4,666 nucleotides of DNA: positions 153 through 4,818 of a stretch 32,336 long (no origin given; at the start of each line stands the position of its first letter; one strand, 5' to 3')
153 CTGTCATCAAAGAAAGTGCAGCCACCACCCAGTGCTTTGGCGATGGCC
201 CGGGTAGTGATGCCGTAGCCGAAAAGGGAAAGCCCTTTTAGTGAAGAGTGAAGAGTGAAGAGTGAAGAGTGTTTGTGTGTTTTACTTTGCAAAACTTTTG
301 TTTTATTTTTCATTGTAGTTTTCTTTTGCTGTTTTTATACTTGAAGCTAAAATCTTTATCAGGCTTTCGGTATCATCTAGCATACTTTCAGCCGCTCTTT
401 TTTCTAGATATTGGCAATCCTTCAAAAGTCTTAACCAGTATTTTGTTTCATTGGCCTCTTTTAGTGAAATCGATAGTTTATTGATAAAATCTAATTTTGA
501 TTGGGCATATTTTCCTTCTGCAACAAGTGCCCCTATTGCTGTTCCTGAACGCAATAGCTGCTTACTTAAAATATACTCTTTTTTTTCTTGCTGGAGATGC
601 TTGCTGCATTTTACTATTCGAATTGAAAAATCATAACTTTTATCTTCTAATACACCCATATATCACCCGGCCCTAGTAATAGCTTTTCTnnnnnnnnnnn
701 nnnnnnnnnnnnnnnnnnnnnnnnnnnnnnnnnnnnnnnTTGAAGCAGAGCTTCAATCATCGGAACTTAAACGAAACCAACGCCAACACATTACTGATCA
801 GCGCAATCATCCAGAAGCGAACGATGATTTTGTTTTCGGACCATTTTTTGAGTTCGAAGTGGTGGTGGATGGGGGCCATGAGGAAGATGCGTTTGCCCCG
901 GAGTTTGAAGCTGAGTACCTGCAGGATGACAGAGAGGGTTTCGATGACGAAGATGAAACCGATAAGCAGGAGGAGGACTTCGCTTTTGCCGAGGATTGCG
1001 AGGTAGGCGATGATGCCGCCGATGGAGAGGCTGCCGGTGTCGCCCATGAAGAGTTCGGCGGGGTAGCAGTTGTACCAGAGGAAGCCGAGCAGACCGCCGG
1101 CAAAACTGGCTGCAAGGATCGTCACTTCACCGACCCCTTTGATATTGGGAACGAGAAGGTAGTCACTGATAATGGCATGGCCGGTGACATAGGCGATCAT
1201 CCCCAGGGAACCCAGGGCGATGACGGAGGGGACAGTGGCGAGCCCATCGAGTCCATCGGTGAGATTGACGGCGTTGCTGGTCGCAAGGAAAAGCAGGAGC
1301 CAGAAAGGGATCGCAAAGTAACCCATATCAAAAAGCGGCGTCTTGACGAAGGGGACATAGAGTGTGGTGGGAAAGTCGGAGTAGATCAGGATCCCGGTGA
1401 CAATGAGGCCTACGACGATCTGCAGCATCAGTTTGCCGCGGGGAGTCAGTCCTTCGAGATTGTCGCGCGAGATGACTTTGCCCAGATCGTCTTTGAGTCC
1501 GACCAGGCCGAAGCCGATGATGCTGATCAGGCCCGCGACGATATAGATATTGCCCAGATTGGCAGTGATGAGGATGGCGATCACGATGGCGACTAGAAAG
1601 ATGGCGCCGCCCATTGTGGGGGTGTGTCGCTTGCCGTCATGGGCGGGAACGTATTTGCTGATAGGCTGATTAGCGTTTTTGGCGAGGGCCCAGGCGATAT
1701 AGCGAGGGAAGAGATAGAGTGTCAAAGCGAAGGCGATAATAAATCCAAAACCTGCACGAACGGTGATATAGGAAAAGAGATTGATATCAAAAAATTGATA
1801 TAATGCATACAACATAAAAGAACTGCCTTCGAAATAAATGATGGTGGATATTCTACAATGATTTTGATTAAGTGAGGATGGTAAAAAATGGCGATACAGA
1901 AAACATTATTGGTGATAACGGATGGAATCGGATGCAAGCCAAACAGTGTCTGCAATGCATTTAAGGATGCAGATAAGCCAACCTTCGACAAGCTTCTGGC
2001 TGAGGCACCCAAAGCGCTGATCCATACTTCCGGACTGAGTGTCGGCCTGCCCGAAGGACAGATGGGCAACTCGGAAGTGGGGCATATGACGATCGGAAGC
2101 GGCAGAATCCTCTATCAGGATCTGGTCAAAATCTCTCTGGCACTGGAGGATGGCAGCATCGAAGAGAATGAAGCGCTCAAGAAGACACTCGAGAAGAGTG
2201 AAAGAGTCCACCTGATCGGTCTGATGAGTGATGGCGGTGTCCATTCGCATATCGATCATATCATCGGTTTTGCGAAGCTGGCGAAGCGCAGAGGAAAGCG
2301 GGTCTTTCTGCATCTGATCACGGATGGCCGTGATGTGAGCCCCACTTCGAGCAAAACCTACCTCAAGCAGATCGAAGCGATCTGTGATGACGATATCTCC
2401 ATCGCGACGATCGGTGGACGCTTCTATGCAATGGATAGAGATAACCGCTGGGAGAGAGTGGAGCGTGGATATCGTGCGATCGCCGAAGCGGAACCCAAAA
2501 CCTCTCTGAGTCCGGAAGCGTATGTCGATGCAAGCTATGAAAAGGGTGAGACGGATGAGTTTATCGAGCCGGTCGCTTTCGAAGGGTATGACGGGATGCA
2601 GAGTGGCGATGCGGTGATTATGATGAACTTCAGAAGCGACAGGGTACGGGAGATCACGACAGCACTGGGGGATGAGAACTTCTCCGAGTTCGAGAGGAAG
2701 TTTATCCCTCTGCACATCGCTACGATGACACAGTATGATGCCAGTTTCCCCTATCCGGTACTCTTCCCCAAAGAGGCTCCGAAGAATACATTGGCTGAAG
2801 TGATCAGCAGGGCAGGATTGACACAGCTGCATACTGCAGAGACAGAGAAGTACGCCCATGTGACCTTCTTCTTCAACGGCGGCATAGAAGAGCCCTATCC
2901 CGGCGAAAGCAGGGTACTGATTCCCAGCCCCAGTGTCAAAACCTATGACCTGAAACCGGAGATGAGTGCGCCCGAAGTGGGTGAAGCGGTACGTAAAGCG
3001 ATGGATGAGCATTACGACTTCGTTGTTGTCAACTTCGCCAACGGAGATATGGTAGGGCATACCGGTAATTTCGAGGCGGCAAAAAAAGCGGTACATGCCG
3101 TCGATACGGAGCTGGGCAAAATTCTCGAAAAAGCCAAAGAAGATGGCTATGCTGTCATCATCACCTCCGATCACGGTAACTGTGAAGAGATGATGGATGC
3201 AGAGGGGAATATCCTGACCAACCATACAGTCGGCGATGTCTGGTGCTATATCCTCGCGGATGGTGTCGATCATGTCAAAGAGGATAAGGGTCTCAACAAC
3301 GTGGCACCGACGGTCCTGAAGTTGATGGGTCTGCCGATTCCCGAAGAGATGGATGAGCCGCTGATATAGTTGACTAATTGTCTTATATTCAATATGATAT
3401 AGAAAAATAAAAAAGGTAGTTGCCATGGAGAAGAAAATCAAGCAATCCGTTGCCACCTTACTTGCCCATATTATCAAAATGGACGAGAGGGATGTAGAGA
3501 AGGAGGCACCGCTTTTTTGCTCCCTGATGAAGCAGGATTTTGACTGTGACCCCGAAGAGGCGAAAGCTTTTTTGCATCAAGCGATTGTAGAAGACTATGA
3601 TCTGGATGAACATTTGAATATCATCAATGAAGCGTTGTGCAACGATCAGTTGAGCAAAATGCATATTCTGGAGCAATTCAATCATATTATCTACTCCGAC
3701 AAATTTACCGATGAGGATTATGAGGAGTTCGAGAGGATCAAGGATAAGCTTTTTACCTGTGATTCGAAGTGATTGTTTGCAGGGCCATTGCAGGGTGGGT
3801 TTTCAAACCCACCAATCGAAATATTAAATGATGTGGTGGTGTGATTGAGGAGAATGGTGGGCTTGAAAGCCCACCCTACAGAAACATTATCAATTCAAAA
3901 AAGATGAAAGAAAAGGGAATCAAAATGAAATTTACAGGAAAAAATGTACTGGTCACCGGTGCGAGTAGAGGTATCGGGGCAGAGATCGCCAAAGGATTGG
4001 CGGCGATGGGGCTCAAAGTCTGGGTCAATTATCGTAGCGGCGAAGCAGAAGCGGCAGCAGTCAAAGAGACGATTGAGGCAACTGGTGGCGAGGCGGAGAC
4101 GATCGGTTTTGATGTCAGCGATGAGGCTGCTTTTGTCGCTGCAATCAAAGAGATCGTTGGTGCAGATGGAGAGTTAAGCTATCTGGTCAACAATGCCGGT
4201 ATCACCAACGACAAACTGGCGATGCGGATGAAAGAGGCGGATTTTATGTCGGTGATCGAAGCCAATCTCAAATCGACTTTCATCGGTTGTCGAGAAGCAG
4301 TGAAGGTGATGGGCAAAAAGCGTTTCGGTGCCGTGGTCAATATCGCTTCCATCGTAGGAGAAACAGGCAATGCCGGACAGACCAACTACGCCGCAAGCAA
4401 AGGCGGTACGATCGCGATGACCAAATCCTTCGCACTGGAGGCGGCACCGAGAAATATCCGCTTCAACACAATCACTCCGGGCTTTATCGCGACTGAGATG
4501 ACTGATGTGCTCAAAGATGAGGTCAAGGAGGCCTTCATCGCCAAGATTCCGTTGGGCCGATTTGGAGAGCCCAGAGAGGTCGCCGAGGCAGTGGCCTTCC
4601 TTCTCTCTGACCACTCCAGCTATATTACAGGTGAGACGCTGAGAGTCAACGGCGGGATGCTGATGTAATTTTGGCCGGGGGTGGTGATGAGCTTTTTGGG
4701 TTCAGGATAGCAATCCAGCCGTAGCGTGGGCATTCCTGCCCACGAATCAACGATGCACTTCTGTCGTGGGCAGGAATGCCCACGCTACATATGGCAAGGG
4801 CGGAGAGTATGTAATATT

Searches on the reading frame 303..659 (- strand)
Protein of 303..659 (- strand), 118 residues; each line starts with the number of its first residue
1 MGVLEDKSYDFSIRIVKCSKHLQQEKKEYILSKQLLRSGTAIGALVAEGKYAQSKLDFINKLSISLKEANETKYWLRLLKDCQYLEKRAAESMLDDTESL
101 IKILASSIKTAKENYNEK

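Call 53: search_protein_families(library=pfam, proteins=[window:303-659:-], max_evalue=0.01)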
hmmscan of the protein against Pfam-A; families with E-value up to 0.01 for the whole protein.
window:303-659:- (118 aa): 1 family
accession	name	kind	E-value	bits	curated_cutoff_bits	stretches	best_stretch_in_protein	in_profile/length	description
PF05635.17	23S_rRNA_IVP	-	7.9e-27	94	33.8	1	6-105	7-105/106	23S rRNA-intervening sequence protein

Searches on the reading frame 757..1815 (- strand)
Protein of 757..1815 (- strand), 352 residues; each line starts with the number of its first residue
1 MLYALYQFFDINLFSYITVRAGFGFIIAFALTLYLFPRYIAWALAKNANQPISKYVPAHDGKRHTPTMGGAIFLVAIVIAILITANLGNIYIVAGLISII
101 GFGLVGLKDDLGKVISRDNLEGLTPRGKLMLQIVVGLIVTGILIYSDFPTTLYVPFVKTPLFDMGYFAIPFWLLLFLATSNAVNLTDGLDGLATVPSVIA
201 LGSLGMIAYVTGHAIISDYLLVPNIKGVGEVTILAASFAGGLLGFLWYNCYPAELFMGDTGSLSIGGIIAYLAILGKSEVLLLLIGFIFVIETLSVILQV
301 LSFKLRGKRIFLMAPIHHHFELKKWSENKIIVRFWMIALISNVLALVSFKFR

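Call 7: search_protein_families(library=pfam, proteins=[window:757-1815:-])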
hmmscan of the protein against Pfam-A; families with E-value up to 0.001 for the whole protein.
window:757-1815:- (352 aa): 1 family
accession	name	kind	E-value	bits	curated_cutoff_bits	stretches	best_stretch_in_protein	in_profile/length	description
PF00953.26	Glycos_transf_4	-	3e-31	109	27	1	94-276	3-159/160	Glycosyl transferase family 4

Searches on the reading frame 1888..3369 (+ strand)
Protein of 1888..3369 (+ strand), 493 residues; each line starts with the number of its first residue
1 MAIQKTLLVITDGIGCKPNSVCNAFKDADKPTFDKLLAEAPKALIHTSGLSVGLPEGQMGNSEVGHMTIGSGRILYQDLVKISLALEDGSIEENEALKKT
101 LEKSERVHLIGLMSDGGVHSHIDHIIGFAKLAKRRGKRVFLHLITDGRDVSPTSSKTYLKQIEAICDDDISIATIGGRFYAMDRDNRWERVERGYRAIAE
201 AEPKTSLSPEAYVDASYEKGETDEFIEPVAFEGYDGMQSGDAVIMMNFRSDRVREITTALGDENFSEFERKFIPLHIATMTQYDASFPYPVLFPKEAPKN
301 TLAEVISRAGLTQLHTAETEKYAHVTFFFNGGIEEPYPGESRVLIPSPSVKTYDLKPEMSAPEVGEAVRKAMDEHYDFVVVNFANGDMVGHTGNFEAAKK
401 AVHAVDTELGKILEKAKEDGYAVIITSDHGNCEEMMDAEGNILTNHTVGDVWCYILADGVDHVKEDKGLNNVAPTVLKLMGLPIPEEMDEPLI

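Call 7: search_protein_families(library=pfam, proteins=[window:1888-3369:+])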
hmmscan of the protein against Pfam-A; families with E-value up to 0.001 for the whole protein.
window:1888-3369:+ (493 aa): 3 families
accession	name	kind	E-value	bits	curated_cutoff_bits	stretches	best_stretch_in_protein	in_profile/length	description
PF01676.23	Metalloenzyme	-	1.7e-76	257.5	24.3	1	5-483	2-251/252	Metalloenzyme superfamily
PF06415.18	iPGM_N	-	1.2e-72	244.4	27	1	82-285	1-217/217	BPG-independent PGAM N-terminus (iPGM_N)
PF01663.27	Phosphodiest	-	1.7e-09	38.2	23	1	370-431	151-221/342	Type I phosphodiesterase / nucleotide pyrophosphatase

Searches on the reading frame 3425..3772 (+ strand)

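Call 7: search_protein_families(library=pfam, proteins=[window:3425-3772:+])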
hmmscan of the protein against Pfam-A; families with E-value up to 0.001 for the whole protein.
window:3425-3772:+ (115 aa): 1 family
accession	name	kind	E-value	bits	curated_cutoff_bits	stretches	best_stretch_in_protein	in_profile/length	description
PF05099.18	TerB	-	1.4e-05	25.8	24.4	1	8-98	3-94/118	Tellurite resistance protein TerB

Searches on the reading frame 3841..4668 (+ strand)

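Call 7: search_protein_families(library=pfam, proteins=[window:3841-4668:+])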
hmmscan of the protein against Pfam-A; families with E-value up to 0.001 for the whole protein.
window:3841-4668:+ (275 aa): 3 families
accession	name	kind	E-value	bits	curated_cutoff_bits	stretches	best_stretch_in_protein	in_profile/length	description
PF13561.12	adh_short_C2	-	4.2e-62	210.2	27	1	40-273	1-235/236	Enoyl-(Acyl carrier protein) reductase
PF00106.31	adh_short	-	1.6e-52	178.3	26.6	1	34-226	1-192/195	short chain dehydrogenase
PF08659.16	KR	-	1.8e-15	57.8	22.6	1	36-186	3-152/180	KR domain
